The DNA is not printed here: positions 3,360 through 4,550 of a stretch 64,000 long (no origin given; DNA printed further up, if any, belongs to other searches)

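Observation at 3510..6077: Fusion of a cytoplasmic sialyltransferase-like (GT42/DUF115) domain to a GT-C membrane glycosyltransferase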

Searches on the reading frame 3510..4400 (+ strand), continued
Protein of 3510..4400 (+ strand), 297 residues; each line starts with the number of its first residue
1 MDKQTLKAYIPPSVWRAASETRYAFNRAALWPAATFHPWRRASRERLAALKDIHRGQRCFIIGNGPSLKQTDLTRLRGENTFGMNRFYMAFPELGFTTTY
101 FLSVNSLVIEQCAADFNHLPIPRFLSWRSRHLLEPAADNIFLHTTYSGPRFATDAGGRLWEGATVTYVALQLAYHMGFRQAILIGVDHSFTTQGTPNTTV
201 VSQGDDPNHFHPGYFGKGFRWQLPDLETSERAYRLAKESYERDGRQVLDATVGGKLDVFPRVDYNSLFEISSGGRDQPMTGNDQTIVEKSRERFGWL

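Call 45: fold_search(model_id=the predicted structure, library=pdb)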
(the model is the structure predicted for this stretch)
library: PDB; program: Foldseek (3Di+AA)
matches with E <= 10: 1336; with E <= 0.001: 3
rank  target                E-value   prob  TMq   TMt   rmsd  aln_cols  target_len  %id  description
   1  5mu5                  5.1e-07  1.00  0.47  0.23  10.0       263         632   15  Structure of MAf glycosyltransferase from Magnetospirillum magneticum AMB-1 (released 2017-11-15)
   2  8sd5_C                6.9e-05  1.00  0.35  0.43   8.3       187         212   17  Crystal structure of HPPK from Methanocaldococcus jannaschii (released 2024-07-03)
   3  8sd5_B                3.2e-04  1.00  0.33  0.41   8.9       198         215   18  Crystal structure of HPPK from Methanocaldococcus jannaschii (released 2024-07-03)
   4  6apj_C                2.3e-03  0.98  0.38  0.37  10.0       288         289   14  Crystal Structure of human ST6GALNAC2 (released 2017-12-20)
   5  6apj_A                2.9e-03  0.97  0.38  0.36  10.3       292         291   13  Crystal Structure of human ST6GALNAC2 (released 2017-12-20)
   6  3ngf_B                3.3e-03  0.33  0.14  0.15  13.3       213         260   11  Crystal structure of AP endonuclease, family 2 from Brucella melitensis (released 2010-07-07)
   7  3ngf_A                5.2e-03  0.30  0.15  0.16  13.2       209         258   11  Crystal structure of AP endonuclease, family 2 from Brucella melitensis (released 2010-07-07)
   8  2yxx                  7.7e-03  0.30  0.22  0.18  13.6       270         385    8  Crystal structure analysis of Diaminopimelate decarboxylate (lysA) (released 2007-10-30)
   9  3k94_A                1.1e-02  0.97  0.26  0.33   6.2       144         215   19  Crystal Structure of Thiamin pyrophosphokinase from Geobacillus thermodenitrificans, Northeast Structural Genomics Con (released 2010-02-09)
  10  5mtp_F                1.1e-02  0.47  0.26  0.27  13.0       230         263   10  Crystal structure of M. tuberculosis InhA inhibited by PT514 (released 2017-02-15)
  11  3k94_B                1.1e-02  0.97  0.24  0.30   4.7       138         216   16  Crystal Structure of Thiamin pyrophosphokinase from Geobacillus thermodenitrificans, Northeast Structural Genomics Con (released 2010-02-09)
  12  5u4q_B                1.1e-02  0.57  0.26  0.24  13.3       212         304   14  1.5 Angstrom Resolution Crystal Structure of NAD-Dependent Epimerase from Klebsiella pneumoniae in Complex with NAD. (released 2016-12-14)
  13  2b35_E                1.2e-02  0.41  0.25  0.26  12.8       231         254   10  Crystal structure of Mycobacterium tuberculosis enoyl reductase (InhA) inhibited by triclosan (released 2006-03-07)
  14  9rjn_B                1.2e-02  0.41  0.25  0.27  12.9       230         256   10  Structure of Mycobacterium tuberculosis InhA in complex with pyridomycin derivative KV32a (compound 14) (released 2026-02-11)
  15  6apj_E                1.3e-02  0.95  0.39  0.38   6.8       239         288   14  Crystal Structure of human ST6GALNAC2 (released 2017-12-20)
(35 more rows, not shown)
